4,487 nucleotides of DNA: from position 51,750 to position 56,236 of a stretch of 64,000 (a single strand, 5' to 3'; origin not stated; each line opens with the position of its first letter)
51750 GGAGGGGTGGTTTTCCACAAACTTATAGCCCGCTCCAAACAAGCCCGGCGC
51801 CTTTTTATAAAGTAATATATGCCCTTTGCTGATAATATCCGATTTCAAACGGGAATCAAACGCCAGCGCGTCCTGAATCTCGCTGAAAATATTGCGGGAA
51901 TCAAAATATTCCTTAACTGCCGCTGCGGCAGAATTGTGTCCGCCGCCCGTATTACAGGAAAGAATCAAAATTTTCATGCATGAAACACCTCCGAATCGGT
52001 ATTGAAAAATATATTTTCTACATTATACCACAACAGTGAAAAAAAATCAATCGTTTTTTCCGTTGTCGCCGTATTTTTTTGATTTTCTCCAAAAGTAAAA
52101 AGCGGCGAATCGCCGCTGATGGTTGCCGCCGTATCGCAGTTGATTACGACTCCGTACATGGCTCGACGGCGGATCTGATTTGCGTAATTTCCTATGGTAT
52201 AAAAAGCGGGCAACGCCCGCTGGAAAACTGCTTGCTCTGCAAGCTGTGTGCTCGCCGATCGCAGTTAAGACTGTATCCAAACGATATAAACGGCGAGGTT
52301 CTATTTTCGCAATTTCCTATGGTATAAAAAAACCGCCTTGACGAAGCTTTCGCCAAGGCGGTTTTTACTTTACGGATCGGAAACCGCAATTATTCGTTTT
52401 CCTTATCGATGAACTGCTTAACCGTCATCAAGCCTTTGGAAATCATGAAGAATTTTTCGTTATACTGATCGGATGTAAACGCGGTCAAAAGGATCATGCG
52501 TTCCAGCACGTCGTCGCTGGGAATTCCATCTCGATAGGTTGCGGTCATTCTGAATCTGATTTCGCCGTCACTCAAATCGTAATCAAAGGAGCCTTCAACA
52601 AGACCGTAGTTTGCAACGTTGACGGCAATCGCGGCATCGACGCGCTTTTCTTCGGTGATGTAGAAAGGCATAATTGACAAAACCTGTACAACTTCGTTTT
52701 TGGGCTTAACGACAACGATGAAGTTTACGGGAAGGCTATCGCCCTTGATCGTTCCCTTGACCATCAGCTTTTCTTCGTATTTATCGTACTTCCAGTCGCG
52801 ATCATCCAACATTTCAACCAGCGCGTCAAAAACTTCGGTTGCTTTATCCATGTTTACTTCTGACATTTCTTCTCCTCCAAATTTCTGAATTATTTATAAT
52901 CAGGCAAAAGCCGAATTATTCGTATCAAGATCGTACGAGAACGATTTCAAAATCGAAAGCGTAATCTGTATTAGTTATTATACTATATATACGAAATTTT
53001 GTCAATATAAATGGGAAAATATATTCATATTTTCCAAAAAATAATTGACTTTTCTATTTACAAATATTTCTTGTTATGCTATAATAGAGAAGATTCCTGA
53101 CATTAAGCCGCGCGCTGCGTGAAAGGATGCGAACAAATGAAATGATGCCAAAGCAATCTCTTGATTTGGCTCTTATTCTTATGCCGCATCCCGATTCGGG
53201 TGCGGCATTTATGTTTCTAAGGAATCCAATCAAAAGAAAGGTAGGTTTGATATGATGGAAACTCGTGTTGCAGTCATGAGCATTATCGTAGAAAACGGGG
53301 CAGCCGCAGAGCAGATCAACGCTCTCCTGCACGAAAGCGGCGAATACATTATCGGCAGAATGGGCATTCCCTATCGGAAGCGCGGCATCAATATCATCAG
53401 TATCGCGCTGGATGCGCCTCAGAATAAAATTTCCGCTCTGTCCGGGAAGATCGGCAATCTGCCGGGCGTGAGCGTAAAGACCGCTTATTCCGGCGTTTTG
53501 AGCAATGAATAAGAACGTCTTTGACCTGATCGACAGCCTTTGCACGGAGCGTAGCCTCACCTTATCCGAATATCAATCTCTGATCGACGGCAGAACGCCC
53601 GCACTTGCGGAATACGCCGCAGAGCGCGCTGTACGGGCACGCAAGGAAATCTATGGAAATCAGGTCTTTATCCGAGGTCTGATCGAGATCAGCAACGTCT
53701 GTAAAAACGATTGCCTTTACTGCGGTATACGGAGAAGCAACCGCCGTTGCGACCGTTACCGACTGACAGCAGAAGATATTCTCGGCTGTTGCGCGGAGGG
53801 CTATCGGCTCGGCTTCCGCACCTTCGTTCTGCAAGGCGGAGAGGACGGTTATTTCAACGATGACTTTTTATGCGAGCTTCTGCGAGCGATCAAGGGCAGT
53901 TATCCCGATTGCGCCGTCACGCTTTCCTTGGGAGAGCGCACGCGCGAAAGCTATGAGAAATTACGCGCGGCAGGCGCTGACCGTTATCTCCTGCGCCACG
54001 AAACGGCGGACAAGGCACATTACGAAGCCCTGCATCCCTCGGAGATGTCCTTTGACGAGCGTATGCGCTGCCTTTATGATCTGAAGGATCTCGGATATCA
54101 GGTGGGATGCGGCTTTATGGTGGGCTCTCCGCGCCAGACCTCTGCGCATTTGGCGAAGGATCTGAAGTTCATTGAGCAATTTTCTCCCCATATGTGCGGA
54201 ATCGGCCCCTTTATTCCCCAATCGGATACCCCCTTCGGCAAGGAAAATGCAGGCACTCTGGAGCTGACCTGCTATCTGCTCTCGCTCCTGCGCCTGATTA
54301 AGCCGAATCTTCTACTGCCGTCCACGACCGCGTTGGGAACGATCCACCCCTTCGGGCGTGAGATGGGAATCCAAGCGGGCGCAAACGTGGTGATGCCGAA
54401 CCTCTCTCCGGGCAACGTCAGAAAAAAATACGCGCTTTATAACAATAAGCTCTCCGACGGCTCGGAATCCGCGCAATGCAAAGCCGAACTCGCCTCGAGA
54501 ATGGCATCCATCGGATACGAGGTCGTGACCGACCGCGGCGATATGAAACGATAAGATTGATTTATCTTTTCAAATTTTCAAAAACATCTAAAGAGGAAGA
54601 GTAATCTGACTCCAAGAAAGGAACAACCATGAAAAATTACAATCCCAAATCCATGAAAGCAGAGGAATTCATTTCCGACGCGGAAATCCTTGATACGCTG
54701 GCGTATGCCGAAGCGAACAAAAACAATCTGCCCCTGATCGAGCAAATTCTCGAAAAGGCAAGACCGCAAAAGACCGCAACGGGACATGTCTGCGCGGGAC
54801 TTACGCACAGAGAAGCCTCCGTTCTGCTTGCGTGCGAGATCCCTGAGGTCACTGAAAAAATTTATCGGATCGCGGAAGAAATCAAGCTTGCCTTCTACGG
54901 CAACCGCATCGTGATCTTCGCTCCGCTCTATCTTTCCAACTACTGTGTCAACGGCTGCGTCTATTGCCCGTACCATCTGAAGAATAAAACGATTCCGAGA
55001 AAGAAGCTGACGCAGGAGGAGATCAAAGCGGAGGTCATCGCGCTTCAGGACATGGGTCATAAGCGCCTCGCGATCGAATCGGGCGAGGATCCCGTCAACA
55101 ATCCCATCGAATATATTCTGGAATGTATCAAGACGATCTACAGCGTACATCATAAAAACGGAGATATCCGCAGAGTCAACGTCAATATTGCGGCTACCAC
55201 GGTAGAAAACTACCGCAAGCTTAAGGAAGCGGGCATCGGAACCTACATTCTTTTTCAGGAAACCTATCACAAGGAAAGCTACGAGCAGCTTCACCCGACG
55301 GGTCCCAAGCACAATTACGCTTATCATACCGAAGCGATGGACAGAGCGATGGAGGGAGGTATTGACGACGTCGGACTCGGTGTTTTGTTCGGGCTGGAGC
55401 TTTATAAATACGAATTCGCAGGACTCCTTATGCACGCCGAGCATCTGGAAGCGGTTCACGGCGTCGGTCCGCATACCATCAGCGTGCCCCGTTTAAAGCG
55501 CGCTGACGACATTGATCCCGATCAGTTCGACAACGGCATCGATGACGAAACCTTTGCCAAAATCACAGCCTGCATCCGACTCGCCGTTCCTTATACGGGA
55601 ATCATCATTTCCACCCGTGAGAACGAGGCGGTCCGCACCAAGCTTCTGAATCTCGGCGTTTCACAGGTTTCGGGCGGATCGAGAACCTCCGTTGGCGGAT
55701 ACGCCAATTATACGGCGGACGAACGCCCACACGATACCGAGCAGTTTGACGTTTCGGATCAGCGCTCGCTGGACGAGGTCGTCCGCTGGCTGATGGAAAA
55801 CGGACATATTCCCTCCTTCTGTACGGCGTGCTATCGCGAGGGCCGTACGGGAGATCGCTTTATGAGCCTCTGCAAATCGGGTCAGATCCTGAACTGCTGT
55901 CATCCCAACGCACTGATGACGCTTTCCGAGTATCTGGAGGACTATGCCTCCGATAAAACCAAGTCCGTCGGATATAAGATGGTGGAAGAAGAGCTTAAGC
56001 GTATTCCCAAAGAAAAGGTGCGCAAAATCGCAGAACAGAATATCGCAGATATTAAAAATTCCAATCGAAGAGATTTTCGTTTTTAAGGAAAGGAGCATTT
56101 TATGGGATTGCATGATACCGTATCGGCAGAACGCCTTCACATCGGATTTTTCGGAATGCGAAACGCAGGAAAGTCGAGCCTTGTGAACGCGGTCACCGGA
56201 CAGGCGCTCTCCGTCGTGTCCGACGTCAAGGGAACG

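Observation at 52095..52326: Four-copy structured intergenic element family with compensatory stem substitutions (tandem pair here)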

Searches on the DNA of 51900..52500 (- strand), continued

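Call 74: search_with_rna_model(model_id=R1, sources=[L071, L072, L073, L074, L075], filters=off, max_evalue=0.1)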
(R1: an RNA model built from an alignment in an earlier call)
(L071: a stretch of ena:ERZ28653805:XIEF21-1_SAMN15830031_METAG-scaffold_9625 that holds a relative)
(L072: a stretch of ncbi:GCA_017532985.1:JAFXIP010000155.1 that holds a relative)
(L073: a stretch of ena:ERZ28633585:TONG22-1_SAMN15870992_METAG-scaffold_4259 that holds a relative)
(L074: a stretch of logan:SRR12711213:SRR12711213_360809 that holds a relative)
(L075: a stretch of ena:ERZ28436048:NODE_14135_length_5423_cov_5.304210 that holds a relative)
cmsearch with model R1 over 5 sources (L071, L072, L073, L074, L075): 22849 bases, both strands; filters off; matches with E-value up to 0.1: 2.
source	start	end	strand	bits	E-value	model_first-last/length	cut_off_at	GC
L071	2580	2693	+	124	3.3e-27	1-113/113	no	0.46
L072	2170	2283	+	124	3.3e-27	1-113/113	no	0.46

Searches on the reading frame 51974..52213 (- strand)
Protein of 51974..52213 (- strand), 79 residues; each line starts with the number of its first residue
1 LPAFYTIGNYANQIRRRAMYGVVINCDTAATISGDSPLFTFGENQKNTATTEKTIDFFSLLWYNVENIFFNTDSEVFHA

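Call 79: search_protein_families(library=pfam, proteins=[window:51974-52213:-], max_evalue=0.1)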
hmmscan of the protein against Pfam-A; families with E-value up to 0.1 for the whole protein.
window:51974-52213:- (79 aa): 0 families

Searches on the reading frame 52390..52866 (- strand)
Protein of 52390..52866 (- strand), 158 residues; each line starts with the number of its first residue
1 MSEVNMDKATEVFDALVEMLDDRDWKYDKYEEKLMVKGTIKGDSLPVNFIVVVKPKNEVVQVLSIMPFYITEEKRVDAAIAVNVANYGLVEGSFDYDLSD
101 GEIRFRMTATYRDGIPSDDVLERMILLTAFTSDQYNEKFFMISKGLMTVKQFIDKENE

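Call 23: search_protein_families(library=pfam, proteins=[window:52390-52866:-])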
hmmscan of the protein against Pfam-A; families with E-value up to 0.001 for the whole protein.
window:52390-52866:- (158 aa): 1 family
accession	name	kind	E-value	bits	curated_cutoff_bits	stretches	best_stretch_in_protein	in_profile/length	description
PF10722.14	YbjN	-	1.3e-06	29.1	22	1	14-139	3-124/126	Putative bacterial sensory transduction regulator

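Call 29: find_encoding_contigs(protein=window:52390-52866:-, flank=3000, max_places=10)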
Protein window:52390-52866:- (158 aa): 9 contigs read that carry it; 9 places shown.
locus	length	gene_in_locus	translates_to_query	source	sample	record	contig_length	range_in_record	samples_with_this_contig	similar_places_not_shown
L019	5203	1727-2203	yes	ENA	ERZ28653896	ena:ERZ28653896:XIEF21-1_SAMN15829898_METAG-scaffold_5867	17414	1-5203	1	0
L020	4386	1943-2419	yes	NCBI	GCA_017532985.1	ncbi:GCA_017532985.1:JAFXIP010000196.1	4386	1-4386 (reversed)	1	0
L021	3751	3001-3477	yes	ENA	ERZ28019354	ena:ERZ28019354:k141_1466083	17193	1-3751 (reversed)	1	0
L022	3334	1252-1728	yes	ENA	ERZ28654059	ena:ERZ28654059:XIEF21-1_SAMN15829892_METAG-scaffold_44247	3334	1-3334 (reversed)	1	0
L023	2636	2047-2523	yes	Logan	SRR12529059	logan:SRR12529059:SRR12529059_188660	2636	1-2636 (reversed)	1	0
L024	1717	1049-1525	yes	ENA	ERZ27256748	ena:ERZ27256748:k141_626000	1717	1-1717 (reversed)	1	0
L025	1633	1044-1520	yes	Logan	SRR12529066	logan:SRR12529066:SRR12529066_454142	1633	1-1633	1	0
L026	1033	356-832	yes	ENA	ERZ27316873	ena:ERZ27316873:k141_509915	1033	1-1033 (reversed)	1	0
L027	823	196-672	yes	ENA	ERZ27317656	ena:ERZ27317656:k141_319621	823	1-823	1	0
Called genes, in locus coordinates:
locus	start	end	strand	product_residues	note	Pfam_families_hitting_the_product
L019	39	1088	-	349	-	PF04055:Radical_SAM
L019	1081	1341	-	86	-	PF21699:TM1266-like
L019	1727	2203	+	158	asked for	PF10722:YbjN (weak)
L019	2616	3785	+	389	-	PF06925:MGDG_synth, PF00534:Glycos_transf_1 (faint), PF04101:Glyco_tran_28_C (faint)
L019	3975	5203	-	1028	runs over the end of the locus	-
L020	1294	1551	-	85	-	PF21699:TM1266-like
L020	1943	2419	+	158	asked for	PF10722:YbjN (weak)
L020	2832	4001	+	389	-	PF06925:MGDG_synth, PF00534:Glycos_transf_1 (faint), PF04101:Glyco_tran_28_C (faint)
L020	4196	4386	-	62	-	?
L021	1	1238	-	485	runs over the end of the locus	PF04055:Radical_SAM, PF06968:BATS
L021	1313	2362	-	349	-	PF04055:Radical_SAM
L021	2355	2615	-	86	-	PF21699:TM1266-like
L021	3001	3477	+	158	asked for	PF10722:YbjN (weak)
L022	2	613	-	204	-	?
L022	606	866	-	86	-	PF21699:TM1266-like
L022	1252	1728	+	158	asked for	PF10722:YbjN (weak)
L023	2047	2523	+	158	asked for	PF10722:YbjN (weak)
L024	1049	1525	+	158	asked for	PF10722:YbjN (weak)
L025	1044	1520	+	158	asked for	PF10722:YbjN (weak)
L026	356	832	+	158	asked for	PF10722:YbjN (weak)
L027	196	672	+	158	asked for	PF10722:YbjN (weak)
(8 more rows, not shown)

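Call 30: find_homologous_proteins(query=window:52390-52866:-, max_evalue=1e-20)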
Query window:52390-52866:- (158 aa): 130 proteins with E <= 1e-20 among 148 candidates; the best 120 are listed.
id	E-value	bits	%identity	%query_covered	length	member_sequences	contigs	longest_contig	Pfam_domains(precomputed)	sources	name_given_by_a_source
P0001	2.1e-93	328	100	97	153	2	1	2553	PF10722.15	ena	-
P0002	1.7e-80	286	82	99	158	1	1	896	PF10722.15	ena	-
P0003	4.2e-63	229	66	98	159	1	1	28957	PF10722.15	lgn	-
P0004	2.6e-62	227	64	98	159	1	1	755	PF10722.15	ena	-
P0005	1.2e-60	222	64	98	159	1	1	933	PF10722.15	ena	-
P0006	1.5e-60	221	64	97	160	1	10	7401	PF10722.15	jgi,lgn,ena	-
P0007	2.1e-60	221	63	99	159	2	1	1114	PF10722.15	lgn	-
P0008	3.2e-60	220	64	97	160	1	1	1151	PF10722.15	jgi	-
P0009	3.8e-60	220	64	98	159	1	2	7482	PF10722.15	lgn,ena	-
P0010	4.2e-60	220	64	98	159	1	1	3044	PF10722.15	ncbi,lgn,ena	-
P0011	5.0e-60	220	64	97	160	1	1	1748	PF10722.15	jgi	-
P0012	7.3e-60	219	66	99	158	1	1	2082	-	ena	-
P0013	9.2e-60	219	62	99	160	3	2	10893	PF10722.15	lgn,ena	-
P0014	1.2e-59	218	65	99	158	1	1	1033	-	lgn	-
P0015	1.3e-59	218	65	99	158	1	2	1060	PF10722.15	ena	-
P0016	2.3e-59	217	62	97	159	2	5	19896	PF10722.15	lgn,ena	-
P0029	1.0e-56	209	60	97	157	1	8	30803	PF10722.15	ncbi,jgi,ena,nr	ncbi:MAG: hypothetical protein E7634_03045 [Ruminococcaceae bacterium]|nr:hypothetical protein [Osci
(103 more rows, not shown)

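Call 31: find_encoding_contigs(protein=P0003, flank=4000, max_places=3)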
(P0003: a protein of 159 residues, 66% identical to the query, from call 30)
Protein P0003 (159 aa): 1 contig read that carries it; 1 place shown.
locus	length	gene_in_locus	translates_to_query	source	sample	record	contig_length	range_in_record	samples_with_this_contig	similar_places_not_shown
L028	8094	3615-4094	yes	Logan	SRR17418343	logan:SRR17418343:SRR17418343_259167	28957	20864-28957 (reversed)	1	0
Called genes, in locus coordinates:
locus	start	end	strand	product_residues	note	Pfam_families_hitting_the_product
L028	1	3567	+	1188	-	?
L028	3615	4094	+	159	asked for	PF10722:YbjN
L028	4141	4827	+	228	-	PF13519:VWA_2 (weak), PF25106:VWA_4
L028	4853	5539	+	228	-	PF13519:VWA_2 (weak), PF25106:VWA_4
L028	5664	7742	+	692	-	-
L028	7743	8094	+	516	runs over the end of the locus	PF00069:Pkinase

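Call 32: find_encoding_contigs(protein=P0016, flank=4000, max_places=3)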
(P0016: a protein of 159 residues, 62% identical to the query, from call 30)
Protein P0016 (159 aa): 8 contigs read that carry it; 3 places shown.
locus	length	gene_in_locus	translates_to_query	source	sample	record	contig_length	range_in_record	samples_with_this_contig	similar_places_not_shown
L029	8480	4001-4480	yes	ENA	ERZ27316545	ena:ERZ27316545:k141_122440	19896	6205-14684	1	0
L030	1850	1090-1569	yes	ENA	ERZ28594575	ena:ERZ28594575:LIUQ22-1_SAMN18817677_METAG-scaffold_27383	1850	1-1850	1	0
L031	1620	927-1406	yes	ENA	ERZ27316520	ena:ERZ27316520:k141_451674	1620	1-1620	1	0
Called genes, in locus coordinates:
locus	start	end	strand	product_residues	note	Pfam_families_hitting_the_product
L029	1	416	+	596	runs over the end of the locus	-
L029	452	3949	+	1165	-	PF13401:AAA_22 (faint), PF13191:AAA_16 (faint), PF00004:AAA, PF07724:AAA_2, PF07728:AAA_5, PF05496:RuvB_N (weak), PF00004:AAA, PF01434:Peptidase_M41, +10 more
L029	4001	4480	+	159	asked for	PF10722:YbjN (weak)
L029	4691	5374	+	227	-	PF13519:VWA_2, PF25106:VWA_4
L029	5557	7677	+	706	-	-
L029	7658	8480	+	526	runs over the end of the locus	PF00069:Pkinase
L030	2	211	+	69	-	?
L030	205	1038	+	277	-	PF01434:Peptidase_M41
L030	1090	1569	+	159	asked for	PF10722:YbjN (weak)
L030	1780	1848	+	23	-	?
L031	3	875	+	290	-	?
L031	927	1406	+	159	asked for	PF10722:YbjN (weak)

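Call 33: find_encoding_contigs(protein=P0029, flank=4000, max_places=3)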
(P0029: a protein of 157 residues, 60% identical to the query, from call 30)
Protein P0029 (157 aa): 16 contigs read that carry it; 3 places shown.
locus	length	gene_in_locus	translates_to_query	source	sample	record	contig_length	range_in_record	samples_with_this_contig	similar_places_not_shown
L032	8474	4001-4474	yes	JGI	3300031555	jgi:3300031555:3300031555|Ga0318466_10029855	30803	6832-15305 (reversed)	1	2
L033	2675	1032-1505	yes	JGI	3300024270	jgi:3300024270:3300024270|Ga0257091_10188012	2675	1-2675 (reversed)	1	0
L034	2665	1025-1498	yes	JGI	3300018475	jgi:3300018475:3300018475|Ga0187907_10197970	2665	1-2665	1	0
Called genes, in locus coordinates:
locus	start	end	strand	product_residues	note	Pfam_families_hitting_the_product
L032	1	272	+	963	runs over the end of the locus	-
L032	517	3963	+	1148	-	PF13521:AAA_28 (faint), PF13401:AAA_22 (faint), PF00004:AAA, PF07724:AAA_2, PF07728:AAA_5, PF05496:RuvB_N (weak), PF00004:AAA, PF01434:Peptidase_M41, +9 more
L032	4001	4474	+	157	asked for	PF10722:YbjN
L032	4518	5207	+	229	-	PF13519:VWA_2 (weak), PF25106:VWA_4 (faint)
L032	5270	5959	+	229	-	PF00092:VWA (weak), PF13519:VWA_2 (weak), PF25106:VWA_4 (weak)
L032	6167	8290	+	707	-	-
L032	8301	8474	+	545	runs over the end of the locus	PF00069:Pkinase, PF06293:Kdo (weak)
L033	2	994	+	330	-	?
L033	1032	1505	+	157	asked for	PF10722:YbjN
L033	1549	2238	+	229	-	PF13519:VWA_2 (weak), PF25106:VWA_4 (faint)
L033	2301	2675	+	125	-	?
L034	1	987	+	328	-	?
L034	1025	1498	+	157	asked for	PF10722:YbjN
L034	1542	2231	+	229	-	PF13519:VWA_2 (weak), PF25106:VWA_4 (faint)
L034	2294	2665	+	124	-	?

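Call 34: find_encoding_contigs(protein=P0002, flank=4000, max_places=3)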
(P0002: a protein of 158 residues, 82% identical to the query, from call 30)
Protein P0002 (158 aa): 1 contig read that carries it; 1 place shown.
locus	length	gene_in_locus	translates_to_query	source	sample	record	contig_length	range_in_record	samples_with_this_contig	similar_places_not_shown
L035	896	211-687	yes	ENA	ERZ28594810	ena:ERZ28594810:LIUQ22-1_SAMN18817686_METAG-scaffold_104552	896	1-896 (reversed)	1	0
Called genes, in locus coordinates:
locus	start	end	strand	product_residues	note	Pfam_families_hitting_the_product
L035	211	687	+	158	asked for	PF10722:YbjN (weak)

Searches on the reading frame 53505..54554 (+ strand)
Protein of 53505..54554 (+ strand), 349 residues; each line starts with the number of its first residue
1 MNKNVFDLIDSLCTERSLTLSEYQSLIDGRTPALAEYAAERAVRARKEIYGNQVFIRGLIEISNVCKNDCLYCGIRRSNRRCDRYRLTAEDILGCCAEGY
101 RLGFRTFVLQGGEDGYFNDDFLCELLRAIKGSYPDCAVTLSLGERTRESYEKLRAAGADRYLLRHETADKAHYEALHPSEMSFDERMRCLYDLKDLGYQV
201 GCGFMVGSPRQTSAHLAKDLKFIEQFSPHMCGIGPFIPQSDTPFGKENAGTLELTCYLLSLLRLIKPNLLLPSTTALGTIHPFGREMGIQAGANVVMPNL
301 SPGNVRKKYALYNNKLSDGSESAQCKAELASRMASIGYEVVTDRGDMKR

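Call 23: search_protein_families(library=pfam, proteins=[window:53505-54554:+])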
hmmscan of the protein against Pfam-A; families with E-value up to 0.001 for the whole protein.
window:53505-54554:+ (349 aa): 1 family
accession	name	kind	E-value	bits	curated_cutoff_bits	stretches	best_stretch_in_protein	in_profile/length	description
PF04055.27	Radical_SAM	-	4.4e-18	66.4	29.5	1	60-223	1-166/166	Radical SAM superfamily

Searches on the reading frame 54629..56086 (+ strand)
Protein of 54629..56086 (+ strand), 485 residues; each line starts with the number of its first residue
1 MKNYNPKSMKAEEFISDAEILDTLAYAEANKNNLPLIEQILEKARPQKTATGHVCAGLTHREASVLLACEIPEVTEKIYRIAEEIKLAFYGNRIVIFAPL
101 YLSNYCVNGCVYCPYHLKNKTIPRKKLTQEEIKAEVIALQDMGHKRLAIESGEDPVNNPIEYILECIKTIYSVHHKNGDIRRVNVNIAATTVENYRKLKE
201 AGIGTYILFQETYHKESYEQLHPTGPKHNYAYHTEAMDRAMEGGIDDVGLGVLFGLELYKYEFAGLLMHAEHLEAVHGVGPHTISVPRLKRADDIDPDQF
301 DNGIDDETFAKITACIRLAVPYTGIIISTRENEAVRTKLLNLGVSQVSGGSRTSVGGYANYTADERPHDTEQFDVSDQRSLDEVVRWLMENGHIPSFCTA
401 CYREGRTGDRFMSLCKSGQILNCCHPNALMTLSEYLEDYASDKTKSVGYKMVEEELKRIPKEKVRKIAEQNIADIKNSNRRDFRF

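Call 23: search_protein_families(library=pfam, proteins=[window:54629-56086:+])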
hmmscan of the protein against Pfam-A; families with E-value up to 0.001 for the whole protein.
window:54629-56086:+ (485 aa): 2 families
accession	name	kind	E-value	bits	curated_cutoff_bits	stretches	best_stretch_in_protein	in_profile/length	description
PF04055.27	Radical_SAM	-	3.7e-17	63.4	29.5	1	102-252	3-148/166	Radical SAM superfamily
PF06968.18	BATS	-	1.8e-16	60.5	22.2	1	285-392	1-86/88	Biotin and Thiamin Synthesis associated domain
